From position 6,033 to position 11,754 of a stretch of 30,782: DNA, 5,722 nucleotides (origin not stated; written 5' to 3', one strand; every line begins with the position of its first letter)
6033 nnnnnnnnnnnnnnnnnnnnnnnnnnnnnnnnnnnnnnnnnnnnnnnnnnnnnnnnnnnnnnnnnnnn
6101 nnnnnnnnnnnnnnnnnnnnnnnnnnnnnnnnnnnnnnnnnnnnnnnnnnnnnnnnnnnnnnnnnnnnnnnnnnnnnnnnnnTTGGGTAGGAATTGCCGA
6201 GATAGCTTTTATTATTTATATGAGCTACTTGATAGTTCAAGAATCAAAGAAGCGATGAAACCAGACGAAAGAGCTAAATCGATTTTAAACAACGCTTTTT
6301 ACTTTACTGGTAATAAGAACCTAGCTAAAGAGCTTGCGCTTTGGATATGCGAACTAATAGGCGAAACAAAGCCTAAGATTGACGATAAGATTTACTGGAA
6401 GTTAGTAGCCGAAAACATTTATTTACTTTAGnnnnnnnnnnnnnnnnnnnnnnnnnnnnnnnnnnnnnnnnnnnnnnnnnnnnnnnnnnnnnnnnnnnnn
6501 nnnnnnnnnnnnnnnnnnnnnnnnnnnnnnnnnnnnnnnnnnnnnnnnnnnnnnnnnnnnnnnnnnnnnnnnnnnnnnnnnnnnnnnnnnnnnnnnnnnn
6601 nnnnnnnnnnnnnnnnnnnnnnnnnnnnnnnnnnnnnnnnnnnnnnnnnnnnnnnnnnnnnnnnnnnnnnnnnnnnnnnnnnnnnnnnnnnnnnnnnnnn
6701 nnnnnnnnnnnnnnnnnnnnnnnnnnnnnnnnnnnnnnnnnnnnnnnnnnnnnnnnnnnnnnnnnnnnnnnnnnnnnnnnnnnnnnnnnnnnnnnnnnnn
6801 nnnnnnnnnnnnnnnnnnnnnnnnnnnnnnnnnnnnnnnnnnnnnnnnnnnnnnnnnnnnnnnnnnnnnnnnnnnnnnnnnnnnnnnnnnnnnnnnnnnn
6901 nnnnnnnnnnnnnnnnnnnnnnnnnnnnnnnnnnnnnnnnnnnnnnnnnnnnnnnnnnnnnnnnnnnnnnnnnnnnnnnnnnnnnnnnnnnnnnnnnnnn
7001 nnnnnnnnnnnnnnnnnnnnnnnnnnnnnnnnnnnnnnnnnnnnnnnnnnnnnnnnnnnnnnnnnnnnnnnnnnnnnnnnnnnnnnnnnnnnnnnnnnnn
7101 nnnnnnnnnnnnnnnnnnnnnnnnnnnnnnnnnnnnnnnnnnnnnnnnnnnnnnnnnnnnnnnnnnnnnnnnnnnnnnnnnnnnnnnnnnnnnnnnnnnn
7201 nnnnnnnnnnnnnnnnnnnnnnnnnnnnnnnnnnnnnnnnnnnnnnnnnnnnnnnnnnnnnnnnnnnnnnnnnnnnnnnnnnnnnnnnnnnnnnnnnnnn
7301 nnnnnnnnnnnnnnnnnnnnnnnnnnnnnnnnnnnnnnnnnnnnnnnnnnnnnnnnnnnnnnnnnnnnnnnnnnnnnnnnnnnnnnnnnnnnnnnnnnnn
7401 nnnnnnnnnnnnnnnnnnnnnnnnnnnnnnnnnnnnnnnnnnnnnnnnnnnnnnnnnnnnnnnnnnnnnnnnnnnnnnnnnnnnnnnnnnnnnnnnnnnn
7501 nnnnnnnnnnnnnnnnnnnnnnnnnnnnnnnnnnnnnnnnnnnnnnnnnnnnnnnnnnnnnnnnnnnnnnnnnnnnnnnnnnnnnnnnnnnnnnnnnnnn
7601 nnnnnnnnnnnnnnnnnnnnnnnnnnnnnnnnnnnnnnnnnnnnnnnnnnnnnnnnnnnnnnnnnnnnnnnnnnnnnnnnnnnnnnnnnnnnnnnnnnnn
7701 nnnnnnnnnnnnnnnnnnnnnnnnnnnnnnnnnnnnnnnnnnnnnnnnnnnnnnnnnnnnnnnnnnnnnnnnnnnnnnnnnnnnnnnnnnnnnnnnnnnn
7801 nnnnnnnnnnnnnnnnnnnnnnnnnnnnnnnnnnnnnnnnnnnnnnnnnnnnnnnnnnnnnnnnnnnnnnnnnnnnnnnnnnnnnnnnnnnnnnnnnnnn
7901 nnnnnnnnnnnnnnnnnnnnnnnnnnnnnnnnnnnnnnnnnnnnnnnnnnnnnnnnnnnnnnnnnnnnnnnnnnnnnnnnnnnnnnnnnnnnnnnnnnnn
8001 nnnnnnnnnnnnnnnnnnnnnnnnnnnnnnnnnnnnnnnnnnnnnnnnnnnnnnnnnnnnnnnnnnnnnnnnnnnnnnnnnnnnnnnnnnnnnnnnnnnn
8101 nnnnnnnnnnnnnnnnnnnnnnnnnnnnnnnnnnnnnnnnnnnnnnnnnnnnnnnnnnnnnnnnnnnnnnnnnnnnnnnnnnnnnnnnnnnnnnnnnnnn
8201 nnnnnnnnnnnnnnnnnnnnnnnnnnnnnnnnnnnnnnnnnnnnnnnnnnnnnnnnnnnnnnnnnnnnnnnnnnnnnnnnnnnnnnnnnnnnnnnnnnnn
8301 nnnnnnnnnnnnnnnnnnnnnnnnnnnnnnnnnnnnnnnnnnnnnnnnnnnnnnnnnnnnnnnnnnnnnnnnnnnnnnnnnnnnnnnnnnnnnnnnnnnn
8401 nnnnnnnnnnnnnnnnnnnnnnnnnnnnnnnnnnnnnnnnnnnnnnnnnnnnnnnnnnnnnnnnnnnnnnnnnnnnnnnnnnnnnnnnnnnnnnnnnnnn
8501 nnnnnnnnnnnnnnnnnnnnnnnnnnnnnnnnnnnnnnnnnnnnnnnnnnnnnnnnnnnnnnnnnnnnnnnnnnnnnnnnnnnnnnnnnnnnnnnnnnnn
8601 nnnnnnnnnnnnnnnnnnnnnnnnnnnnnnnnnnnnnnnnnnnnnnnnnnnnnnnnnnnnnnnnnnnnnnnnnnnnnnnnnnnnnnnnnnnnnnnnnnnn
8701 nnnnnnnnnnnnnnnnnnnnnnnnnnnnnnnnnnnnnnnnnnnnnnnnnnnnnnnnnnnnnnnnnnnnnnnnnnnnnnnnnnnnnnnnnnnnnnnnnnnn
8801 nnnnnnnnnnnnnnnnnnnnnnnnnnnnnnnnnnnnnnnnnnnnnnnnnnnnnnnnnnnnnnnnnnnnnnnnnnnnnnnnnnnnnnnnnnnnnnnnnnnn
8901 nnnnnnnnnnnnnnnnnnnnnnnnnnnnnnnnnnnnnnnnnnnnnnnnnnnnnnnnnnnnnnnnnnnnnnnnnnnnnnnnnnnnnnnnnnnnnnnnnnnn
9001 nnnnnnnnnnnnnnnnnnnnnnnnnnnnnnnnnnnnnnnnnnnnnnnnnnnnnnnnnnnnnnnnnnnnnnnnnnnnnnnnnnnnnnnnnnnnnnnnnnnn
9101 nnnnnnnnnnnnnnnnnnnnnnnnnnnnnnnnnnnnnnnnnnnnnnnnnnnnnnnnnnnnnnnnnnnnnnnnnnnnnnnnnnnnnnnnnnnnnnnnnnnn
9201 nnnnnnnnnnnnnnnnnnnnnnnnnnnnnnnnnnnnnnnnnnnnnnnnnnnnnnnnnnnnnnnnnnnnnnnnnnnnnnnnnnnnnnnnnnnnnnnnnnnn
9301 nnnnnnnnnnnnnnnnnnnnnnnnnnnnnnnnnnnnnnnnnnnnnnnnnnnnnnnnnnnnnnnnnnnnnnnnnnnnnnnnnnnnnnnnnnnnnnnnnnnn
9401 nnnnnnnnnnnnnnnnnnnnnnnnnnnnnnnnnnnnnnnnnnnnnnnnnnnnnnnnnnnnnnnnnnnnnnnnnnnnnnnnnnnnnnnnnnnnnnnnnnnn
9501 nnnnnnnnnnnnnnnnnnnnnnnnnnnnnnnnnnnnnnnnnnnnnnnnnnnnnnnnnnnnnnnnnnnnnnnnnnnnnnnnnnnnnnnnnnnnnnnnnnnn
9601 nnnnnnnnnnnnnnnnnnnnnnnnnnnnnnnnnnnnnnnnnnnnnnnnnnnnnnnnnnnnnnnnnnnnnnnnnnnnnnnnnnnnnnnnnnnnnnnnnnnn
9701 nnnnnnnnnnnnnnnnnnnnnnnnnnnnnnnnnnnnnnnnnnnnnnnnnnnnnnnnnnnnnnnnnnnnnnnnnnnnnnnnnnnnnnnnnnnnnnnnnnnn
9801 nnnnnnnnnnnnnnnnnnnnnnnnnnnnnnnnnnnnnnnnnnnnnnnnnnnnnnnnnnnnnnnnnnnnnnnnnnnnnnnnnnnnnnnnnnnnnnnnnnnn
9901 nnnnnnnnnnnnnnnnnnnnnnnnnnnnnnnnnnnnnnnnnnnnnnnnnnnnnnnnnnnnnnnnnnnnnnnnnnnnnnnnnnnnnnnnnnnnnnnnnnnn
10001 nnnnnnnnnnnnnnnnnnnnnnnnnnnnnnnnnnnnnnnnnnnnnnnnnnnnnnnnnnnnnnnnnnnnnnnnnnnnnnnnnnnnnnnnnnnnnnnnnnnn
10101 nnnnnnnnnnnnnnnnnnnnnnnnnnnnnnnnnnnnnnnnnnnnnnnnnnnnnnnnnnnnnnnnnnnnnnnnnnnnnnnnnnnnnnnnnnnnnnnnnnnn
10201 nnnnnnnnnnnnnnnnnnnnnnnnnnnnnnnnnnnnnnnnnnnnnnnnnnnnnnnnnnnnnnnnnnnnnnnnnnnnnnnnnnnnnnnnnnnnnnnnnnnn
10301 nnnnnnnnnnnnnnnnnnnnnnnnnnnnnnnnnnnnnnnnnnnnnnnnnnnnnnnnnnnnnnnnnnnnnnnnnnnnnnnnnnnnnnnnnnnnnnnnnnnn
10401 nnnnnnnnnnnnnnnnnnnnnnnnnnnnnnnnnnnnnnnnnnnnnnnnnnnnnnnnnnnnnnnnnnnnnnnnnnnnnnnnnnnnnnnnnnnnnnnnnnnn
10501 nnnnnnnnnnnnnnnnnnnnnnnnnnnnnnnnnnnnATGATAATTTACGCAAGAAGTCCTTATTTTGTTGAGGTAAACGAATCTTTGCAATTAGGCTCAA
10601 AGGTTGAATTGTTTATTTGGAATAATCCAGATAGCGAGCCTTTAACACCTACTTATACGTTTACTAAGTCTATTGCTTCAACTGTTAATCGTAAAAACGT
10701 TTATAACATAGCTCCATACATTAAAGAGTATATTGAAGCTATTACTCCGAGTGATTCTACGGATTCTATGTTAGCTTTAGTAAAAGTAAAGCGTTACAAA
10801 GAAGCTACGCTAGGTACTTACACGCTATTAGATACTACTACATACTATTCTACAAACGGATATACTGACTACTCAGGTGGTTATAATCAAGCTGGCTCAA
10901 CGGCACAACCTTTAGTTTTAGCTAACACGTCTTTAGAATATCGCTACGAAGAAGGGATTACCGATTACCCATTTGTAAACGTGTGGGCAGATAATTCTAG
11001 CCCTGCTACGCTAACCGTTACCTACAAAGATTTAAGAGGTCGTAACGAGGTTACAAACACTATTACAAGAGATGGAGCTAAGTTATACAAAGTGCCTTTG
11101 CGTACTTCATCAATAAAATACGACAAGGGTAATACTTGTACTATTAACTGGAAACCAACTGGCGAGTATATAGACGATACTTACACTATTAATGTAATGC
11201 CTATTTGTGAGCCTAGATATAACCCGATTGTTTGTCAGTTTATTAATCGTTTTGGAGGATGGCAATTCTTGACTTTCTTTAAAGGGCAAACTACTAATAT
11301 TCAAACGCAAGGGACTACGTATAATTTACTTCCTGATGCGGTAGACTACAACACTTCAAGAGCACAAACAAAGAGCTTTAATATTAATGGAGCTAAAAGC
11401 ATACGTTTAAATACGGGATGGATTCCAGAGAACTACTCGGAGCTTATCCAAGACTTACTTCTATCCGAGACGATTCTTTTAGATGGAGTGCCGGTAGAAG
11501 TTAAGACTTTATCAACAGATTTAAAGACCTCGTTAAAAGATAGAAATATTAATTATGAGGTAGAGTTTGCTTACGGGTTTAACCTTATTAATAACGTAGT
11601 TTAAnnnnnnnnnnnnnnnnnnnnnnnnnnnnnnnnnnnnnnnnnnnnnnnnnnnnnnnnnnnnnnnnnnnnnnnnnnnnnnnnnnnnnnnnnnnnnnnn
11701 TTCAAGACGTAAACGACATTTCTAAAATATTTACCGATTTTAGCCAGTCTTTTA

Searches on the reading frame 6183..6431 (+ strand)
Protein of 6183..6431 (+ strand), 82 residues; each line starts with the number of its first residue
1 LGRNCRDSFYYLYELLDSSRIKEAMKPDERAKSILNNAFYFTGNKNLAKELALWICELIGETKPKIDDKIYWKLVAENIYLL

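Call 6: search_protein_families(library=pfam, proteins=[window:6183-6431:+], max_evalue=0.01)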
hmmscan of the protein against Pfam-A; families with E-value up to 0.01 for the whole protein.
window:6183-6431:+ (82 aa): 0 families

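Call 8: search_protein_families(library=phrogs, proteins=[window:6183-6431:+], max_evalue=0.01)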
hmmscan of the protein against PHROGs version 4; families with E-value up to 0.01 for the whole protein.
window:6183-6431:+ (82 aa): 0 families

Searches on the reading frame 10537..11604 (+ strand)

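Call 6: search_protein_families(library=pfam, proteins=[window:10537-11604:+], max_evalue=0.01)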
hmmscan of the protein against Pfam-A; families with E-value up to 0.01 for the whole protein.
window:10537-11604:+ (355 aa): 0 families

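Call 8: search_protein_families(library=phrogs, proteins=[window:10537-11604:+], max_evalue=0.01)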
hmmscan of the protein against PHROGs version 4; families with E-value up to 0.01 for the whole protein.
window:10537-11604:+ (355 aa): 1 family
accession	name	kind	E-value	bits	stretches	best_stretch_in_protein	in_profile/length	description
phrog_35281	-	unknown function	1.4e-14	54.7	1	212-353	331-473/474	-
